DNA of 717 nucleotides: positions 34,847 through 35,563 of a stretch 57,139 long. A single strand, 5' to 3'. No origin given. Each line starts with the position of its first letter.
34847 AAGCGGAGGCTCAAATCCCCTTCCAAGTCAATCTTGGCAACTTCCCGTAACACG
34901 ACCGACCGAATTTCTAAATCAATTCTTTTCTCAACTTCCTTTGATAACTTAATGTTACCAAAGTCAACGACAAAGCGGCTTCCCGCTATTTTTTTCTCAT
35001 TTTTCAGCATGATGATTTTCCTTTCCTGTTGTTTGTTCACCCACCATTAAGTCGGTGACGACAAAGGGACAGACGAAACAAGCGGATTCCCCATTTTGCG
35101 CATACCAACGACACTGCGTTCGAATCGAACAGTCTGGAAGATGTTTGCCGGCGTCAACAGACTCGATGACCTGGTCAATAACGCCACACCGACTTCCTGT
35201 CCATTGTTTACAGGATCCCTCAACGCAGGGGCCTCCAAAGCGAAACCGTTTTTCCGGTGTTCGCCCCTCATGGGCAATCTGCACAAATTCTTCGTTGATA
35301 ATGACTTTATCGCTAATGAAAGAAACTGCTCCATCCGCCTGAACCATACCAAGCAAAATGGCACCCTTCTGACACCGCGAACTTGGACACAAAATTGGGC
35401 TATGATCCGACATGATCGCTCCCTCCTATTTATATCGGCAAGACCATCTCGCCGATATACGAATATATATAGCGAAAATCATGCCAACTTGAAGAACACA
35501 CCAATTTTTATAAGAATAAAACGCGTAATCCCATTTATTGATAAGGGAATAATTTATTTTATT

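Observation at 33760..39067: Uncharacterised, apparently co-regulated hydrolase cassette between flgL and proC (best candidate for a novel system)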

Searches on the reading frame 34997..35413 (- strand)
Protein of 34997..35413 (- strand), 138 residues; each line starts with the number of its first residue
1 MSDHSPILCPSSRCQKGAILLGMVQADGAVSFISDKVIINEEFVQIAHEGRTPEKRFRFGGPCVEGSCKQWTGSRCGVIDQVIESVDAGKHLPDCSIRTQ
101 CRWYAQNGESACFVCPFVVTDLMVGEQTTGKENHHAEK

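Call 6: search_protein_families(library=pfam, proteins=[window:34997-35413:-], max_evalue=1)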
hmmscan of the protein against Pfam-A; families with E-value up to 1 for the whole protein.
window:34997-35413:- (138 aa): 0 families

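Call 7: search_protein_families(library=ncbifam, proteins=[window:34997-35413:-], max_evalue=1)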
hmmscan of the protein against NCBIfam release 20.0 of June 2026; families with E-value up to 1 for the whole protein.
window:34997-35413:- (138 aa): 0 families

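Call 14: search_protein_families(library=padloc, proteins=[window:34997-35413:-], max_evalue=1)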
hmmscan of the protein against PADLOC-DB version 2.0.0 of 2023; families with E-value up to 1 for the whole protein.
window:34997-35413:- (138 aa): 0 families

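Call 15: search_protein_families(library=phrogs, proteins=[window:34997-35413:-], max_evalue=1)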
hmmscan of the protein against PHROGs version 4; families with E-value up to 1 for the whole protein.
window:34997-35413:- (138 aa): 0 families

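Call 24: find_homologous_proteins(query=window:34997-35413:-, max_evalue=0.01)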
Query window:34997-35413:- (138 aa): 162 proteins with E <= 0.01 among 163 candidates; the best 120 are listed.
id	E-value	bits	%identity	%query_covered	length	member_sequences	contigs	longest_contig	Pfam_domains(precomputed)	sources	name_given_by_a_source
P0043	8.5e-74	264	99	84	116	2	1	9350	-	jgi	jgi:hypothetical protein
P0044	2.9e-56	207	65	96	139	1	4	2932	-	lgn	-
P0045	1.5e-54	202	65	93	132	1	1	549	-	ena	-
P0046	3.8e-50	187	67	88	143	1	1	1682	-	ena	-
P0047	4.1e-48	181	65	83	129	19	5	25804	-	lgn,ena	-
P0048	1.6e-47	179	64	83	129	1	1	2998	-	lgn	-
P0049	2.2e-47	178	64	88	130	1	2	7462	-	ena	-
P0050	2.7e-47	178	61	87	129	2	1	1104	-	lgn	-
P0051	6.6e-47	177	62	88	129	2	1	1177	-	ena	-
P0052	1.1e-46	176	62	83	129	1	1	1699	-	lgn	-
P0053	1.2e-46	176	61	84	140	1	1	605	-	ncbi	-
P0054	1.5e-46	176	63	86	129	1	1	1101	-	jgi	-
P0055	1.7e-46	176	61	88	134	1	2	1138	-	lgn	-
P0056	1.9e-46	175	63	83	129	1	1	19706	-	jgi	jgi:hypothetical protein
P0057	2.2e-46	175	65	83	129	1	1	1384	-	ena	-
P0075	5.0e-45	171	59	87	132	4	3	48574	-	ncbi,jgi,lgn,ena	ncbi:MAG TPA: hypothetical protein VF538_05330 [Pyrinomonadaceae bacterium]|jgi:hypothetical protein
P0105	1.6e-41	159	62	83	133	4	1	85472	-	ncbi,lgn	ncbi:MAG TPA: hypothetical protein VF715_06570 [Thermoleophilaceae bacterium]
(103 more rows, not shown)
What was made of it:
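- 34997..35413 (-): Gene C, 138-aa cytoplasmic Cys-rich protein (7 invariant and 2 near-invariant Cys). It belongs to a widespread family with no known domain or fold. More than 160 clusters at 47-66% identity (call 24).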

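Call 25: find_encoding_contigs(protein=P0043, flank=10000, max_places=2)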
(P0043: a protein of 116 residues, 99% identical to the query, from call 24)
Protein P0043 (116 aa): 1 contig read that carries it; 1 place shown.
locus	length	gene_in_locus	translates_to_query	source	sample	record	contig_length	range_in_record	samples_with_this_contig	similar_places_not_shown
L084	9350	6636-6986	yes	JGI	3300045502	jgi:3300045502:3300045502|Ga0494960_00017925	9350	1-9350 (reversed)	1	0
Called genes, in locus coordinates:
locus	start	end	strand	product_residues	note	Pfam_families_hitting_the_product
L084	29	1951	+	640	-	PF05226:CHASE2, PF00512:HisKA, PF02518:HATPase_c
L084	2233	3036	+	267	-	-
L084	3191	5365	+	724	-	PF27499:CsmB (faint)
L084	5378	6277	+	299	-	PF01364:Peptidase_C25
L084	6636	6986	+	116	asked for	-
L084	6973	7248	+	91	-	-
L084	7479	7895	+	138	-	PF01764:Lipase_3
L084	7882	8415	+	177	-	-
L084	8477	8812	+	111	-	PF07098:DUF1360 (weak)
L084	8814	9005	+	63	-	-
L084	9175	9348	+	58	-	?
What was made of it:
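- The 95%-identical cassette in L084 is not next to flagellar genes (call 25).
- Tried and rejected: It is listed for some homologues but is only a 'faint' precomputed hit (call 25).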

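Call 26: find_encoding_contigs(protein=P0075, flank=6000, max_places=2)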
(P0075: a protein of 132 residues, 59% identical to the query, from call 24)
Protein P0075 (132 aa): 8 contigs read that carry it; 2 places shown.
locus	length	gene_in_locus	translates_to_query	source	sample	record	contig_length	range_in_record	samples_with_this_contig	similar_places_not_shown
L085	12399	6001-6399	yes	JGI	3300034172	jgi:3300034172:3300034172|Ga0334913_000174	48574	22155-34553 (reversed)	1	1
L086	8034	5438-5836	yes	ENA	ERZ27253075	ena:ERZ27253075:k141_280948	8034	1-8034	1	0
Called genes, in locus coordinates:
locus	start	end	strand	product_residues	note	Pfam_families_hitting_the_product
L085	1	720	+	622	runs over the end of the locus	PF01326:PPDK_N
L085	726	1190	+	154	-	PF14559:TPR_19 (faint), PF13414:TPR_11 (faint), PF00515:TPR_1, PF07719:TPR_2 (weak)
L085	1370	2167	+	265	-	PF00106:adh_short, PF08659:KR, PF13561:adh_short_C2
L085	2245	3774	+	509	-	PF04715:, PF00425:Chorismate_bind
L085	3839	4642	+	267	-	-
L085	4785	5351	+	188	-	PF00117:GATase, PF07722:Peptidase_C26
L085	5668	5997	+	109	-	-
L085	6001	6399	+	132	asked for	-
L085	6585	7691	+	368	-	PF02885:Glycos_trans_3N, PF00591:Glycos_transf_3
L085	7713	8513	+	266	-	PF00218:IGPS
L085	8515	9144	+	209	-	PF00697:PRAI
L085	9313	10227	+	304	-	PF00072:Response_reg (weak), PF00990:GGDEF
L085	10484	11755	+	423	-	PF00291:PALP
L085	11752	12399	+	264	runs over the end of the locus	PF00290:Trp_syntA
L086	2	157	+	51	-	?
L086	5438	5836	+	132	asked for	-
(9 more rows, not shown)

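Call 27: find_encoding_contigs(protein=P0105, flank=6000, max_places=2)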
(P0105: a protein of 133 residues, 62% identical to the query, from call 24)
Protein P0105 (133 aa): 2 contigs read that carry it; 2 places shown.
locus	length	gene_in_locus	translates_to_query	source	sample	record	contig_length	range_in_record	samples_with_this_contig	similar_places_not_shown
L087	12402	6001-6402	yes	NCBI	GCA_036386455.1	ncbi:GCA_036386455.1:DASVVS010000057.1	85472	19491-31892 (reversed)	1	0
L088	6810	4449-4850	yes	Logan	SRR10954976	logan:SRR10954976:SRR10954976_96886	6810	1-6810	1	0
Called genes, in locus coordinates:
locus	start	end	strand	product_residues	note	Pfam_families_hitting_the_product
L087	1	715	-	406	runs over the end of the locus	PF00109:ketoacyl-synt, PF02801:Ketoacyl-synt_C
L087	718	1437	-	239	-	PF00106:adh_short, PF13561:adh_short_C2, PF00106:adh_short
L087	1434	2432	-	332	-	PF00108:Thiolase_N (weak), PF08545:ACP_syn_III, PF08541:ACP_syn_III_C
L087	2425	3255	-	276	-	PF00698:Acyl_transf_1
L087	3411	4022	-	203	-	PF00072:Response_reg, PF00196:GerE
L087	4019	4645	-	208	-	PF07730:HisKA_3 (faint)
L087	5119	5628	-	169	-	PF00210:Ferritin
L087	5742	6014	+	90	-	-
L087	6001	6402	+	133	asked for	-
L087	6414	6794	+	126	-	-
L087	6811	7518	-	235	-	PF05368:NmrA (weak), PF00106:adh_short, PF01370:Epimerase, PF13460:NAD_binding_10 (weak), PF13561:adh_short_C2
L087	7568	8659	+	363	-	PF01966:HD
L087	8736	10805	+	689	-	PF13280:WYL, PF25583:WCX, PF13280:WYL, PF25583:WCX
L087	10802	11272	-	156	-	PF04075:F420H2_quin_red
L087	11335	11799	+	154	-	PF01243:PNPOx_N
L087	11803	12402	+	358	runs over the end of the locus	PF00483:NTP_transferase, PF12804:NTP_transf_3, PF25084:LbH_EIF2B (faint), PF25087:GMPPB_C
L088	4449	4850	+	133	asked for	-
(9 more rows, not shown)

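Call 56: find_encoding_contigs(protein=P0047, flank=5000, max_places=3)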
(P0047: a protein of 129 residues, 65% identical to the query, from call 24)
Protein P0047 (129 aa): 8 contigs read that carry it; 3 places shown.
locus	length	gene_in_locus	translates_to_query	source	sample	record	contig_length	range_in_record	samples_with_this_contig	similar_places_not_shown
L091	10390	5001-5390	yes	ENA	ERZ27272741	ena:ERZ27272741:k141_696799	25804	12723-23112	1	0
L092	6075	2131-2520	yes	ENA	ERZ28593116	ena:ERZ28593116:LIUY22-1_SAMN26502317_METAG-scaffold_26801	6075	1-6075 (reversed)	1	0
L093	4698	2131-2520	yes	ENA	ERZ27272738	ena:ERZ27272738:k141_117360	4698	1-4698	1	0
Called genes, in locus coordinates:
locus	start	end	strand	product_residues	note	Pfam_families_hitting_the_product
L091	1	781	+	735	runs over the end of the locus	PF02012:BNR (faint), PF14870:PSII_BNR, PF15902:Sortilin-Vps10, PF25852:DUF6242_C (weak), PF15902:Sortilin-Vps10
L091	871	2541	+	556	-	PF10079:Rossmann-like_BshC, PF24850:CC_BshC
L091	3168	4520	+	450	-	PF00202:Aminotran_3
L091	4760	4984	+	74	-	-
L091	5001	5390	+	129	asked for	-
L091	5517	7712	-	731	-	PF00069:Pkinase, PF07714:PK_Tyr_Ser-Thr, PF03109:ABC1 (weak)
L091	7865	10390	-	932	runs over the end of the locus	PF00069:Pkinase, PF07714:PK_Tyr_Ser-Thr, PF01636:APH (faint), PF03109:ABC1, PF13371:TPR_9 (faint), PF14559:TPR_19 (faint), PF00515:TPR_1 (faint), PF07719:TPR_2 (faint), +1 more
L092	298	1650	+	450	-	PF00202:Aminotran_3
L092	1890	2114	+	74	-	-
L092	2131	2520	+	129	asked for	-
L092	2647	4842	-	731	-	PF00069:Pkinase, PF07714:PK_Tyr_Ser-Thr, PF03109:ABC1 (weak)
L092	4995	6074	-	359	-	?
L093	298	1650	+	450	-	PF00202:Aminotran_3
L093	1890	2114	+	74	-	-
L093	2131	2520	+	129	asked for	-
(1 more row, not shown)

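Call 57: find_encoding_contigs(protein=P0044, flank=5000, max_places=3)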
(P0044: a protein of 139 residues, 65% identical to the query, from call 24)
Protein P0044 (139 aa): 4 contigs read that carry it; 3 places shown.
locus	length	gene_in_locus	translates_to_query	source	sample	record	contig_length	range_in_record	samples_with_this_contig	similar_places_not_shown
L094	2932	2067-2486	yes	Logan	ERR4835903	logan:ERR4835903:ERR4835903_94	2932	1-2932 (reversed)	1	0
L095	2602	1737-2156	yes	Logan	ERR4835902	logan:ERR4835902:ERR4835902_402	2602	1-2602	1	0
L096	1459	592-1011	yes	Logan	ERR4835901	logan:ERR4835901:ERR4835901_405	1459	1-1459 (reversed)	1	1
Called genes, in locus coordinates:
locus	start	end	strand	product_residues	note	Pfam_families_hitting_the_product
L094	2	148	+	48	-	?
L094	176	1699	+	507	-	PF01935:DUF87 (weak), PF05872:HerA_C, PF12846:AAA_10 (faint)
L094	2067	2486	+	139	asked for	-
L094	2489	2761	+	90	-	-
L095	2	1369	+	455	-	?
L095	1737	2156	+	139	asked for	-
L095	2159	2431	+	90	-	-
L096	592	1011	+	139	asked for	-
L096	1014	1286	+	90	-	-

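Call 62: search_solved_structures(query=A4, max_evalue=10, show_alignments=1)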
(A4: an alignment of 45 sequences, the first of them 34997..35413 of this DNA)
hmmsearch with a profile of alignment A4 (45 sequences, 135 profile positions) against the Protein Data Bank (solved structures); distinct sequences matched with E-value up to 10: 23.
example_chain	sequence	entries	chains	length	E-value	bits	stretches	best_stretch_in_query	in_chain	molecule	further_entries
7aoi_Al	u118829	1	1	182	0.01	18.6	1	6-57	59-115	mL49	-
6hiv_Al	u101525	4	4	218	0.015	18.2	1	6-57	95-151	mL49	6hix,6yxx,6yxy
8dy1_A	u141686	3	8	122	0.076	15.9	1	4-69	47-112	Interleukin-17A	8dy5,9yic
7ama_A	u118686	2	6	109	0.084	15.7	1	4-69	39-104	Interleukin-17A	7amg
5vb9_A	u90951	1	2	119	0.087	15.7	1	4-69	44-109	Interleukin-17A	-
7z2m_G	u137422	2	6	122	0.092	15.6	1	4-69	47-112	Interleukin-17A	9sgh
4hr9_A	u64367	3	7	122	0.092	15.6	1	4-69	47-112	Interleukin-17A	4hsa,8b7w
9fkx_A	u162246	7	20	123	0.094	15.6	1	4-69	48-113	Interleukin-17A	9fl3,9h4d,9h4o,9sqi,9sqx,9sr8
5hhv_A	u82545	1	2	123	0.094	15.6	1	4-69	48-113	Interleukin-17A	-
7zan_A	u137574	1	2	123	0.094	15.6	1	4-69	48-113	Interleukin-17A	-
8cdg_A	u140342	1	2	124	0.096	15.5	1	4-69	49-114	Interleukin-17A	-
8dyf_A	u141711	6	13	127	0.1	15.5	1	4-69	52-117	Interleukin-17A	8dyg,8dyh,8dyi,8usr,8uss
4qhu_C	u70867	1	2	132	0.1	15.4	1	4-69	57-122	Interleukin-17A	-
5hi3_A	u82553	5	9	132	0.13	15.1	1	4-69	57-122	Interleukin-17A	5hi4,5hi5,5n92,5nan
2vxs_A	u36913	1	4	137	0.14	15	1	4-69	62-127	INTERLEUKIN-17A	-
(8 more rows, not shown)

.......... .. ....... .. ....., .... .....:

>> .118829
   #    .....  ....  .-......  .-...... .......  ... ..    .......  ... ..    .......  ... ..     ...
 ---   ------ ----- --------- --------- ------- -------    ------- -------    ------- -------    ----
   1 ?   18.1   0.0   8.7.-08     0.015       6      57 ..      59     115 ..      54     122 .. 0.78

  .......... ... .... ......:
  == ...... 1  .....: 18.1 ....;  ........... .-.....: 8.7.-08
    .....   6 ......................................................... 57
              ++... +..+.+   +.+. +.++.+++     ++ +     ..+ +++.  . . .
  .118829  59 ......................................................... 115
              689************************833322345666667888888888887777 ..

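Call 64: predict_structure(alignment_id=A4)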
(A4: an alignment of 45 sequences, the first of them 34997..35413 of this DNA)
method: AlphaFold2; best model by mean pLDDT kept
length: 138 residues; sequences in the alignment: 45
mean_pLDDT: 83.0   pTM: 0.73
mean pLDDT of the five models: 83.0, 68.2, 68.1, 65.3, 58.2
residues with pLDDT >= 90: 65; 70-90: 50; 50-70: 13; < 50: 10
segments of 3 or more residues with pLDDT < 50: 123-131
pLDDT, mean of each block of 10 residues (from residue 1): 79 94 89 95 95 90 83 83 81 93 92 81 46 58
secondary structure, 60 per line:
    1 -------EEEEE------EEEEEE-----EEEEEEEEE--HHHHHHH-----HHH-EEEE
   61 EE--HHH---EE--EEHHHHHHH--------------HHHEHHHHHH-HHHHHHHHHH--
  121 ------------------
elements in order: E8-12 E19-24 E30-38 H41-47 E57-62 H77-83 H102-107 H109-118

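Call 67: fold_search(model_id=the predicted structure, library=pdb)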
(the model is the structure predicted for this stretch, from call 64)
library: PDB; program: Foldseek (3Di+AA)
matches with E <= 10: 47; with E <= 0.001: 0
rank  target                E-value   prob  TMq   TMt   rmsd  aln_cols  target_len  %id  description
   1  5ffo_C                1.5e+00  0.03  0.18  0.10  11.1        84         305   10  Integrin alpha V beta 6 in complex with pro-TGF-beta (released 2017-01-25)
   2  5ng5_A                1.6e+00  0.02  0.13  0.07   9.8        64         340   22  multi-drug efflux; membrane transport; RND superfamily; Drug resistance (released 2017-04-19)
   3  2jxt_MODEL_1_A        2.7e+00  0.02  0.16  0.22  14.0        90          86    8  Solution structure of 50S ribosomal protein LX from Methanobacterium thermoautotrophicum. Northeast Structural (released 2007-12-11)
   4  9o4x_G                3.2e+00  0.01  0.10  0.08  12.1        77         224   14  Gamma delta T cell receptor bound to CD1d (released 2025-12-10)
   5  4mnh_C                3.6e+00  0.01  0.10  0.07  11.8        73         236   12  Structure of the DP10.7 TCR (released 2013-12-18)
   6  3orv_A                3.9e+00  0.01  0.13  0.07  16.5       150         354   13  Crystal Structure of the Y294H-MauG/pre-Methylamine Dehydrogenase Complex (released 2010-11-10)
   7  7qyr_G                4.4e+00  0.06  0.23  0.13   6.7        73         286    8  Crystal structure of RimK from Pseudomonas aeruginosa PAO1 (released 2022-10-05)
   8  7qyr_F                4.4e+00  0.05  0.20  0.11   5.9        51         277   10  Crystal structure of RimK from Pseudomonas aeruginosa PAO1 (released 2022-10-05)
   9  1yf2_A                4.4e+00  0.01  0.14  0.06  12.1       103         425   12  Three-dimensional structure of DNA sequence specificity (S) subunit of a type I restriction-modification enzyme and it (released 2005-02-15)
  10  7t7i_D                4.7e+00  0.01  0.16  0.12  12.9       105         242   14  EBV nuclear egress complex (released 2022-07-06)
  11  3sle_B                4.7e+00  0.01  0.14  0.08  16.3       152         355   12  Crystal Structure of the P107C-MauG/pre-Methylamine Dehydrogenase Complex (released 2012-05-02)
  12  3orv_B                5.0e+00  0.01  0.13  0.08  16.5       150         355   12  Crystal Structure of the Y294H-MauG/pre-Methylamine Dehydrogenase Complex (released 2010-11-10)
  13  5z16_B                5.3e+00  0.02  0.14  0.03  17.6        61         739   13  A novel dimeric isocitrate dehydrogenase from Acinetobacter baumannii (released 2019-02-20)
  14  7u39_C                5.7e+00  0.02  0.12  0.04  10.3        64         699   12  Structure of the apo form of Streptomyces venezuelae GlgX, the glycogen debranching enzyme (released 2022-10-05)
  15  7qyr_A                6.1e+00  0.04  0.23  0.13   6.7        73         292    8  Crystal structure of RimK from Pseudomonas aeruginosa PAO1 (released 2022-10-05)
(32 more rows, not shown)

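Call 91: search_dna_similar(query=window:34997-35413:-, collection=plasmids, mode=protein, max_evalue=0.00001, max_rows=15)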
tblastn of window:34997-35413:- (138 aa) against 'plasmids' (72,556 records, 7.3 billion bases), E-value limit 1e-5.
Records with a match: 11; places in all: 11; records where one place covers at least 80% of the query: 9.
Best place of each record, by identity: <60% 11.
By first word of the organism name: Agrobacterium 3; Ralstonia 3; Streptomyces 2; Spirosoma 1; Nostoc 1; Polymorphobacter 1.
By predicted mobility (MOB-suite, as given by PLSDB): non-mobilizable 5; conjugative 3; mobilizable 3.
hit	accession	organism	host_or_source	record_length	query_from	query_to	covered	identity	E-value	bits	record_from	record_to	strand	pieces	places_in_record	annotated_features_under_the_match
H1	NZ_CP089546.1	Spirosoma oryzicola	Single cell,Surface layer of rice grains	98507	5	129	91%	34.1%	2e-23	100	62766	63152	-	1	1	hypothetical protein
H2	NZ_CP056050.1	Agrobacterium vitis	Vitis vinifera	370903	2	121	87%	31.5%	5e-11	66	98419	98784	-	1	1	none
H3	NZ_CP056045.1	Agrobacterium vitis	Vitis vinifera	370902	2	121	87%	31.5%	5e-11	66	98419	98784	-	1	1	none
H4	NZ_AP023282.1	Agrobacterium vitis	Vitis vinifera,grapevine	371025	2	121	87%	31.5%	5e-11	66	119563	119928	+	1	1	none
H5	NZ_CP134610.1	Streptomyces sp. ITFR-16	Ips typographus,whole organism,Ips ...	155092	3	120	86%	31.7%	4e-9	60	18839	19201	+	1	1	hypothetical protein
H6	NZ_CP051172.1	Ralstonia pseudosolanacearum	Whole organism,potato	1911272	9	131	89%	29.7%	3e-10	64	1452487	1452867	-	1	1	none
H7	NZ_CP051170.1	Ralstonia pseudosolanacearum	Whole organism,potato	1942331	9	131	89%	29.7%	3e-10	64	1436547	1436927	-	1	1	none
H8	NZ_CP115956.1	Ralstonia pseudosolanacearum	Solanum tuberosum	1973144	9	131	89%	29.7%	3e-10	64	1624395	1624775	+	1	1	none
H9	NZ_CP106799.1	Streptomyces sp. HUAS 15-9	microorganism,rhizosphere soil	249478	9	120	81%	31.0%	7e-7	54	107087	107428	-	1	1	hypothetical protein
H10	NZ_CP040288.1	Nostoc sp. C057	Phaeoceros,pure culture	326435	29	121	67%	27.7%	4e-10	63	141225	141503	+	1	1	hypothetical protein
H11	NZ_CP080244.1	Polymorphobacter sp. PAMC 29334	Megaspora,lichen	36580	58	118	44%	40.3%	5e-7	54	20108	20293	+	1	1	none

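Call 92: get_annotated_region(hit=H1, flank=4000)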
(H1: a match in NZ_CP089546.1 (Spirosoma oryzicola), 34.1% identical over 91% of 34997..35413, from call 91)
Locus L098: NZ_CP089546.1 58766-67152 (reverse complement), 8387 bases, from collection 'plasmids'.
description: Spirosoma oryzicola strain RHs26 plasmid unnamed8, complete sequence
organism: Spirosoma oryzicola (NCBI taxid 2898794)
taxonomy: Bacteria; Bacteroidota; Cytophagia; Cytophagales; Cytophagaceae; Spirosoma; Spirosoma oryzicola
host: -; source: Single cell,Surface layer of rice grains; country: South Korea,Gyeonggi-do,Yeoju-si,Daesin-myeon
typing (MOB-suite, as given by PLSDB): non-mobilizable
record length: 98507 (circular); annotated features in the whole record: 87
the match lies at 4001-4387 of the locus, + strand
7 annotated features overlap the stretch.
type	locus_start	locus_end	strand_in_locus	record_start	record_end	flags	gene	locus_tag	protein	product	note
CDS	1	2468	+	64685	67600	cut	-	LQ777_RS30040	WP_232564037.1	NHLP bacteriocin export ABC transporter permease/ATPase subunit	GO:0043213 - bacteriocin transport [Evidence IEA]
CDS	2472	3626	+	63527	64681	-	-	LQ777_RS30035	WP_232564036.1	hypothetical protein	-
CDS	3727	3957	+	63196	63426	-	-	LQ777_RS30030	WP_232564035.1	hypothetical protein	-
CDS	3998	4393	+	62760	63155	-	-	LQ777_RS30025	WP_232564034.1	hypothetical protein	-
CDS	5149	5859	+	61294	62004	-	-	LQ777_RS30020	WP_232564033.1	glycosyltransferase family 2 protein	-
CDS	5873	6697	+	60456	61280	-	-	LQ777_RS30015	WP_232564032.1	glycosyltransferase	-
CDS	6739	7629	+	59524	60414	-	-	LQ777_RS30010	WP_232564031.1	SDR family oxidoreductase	-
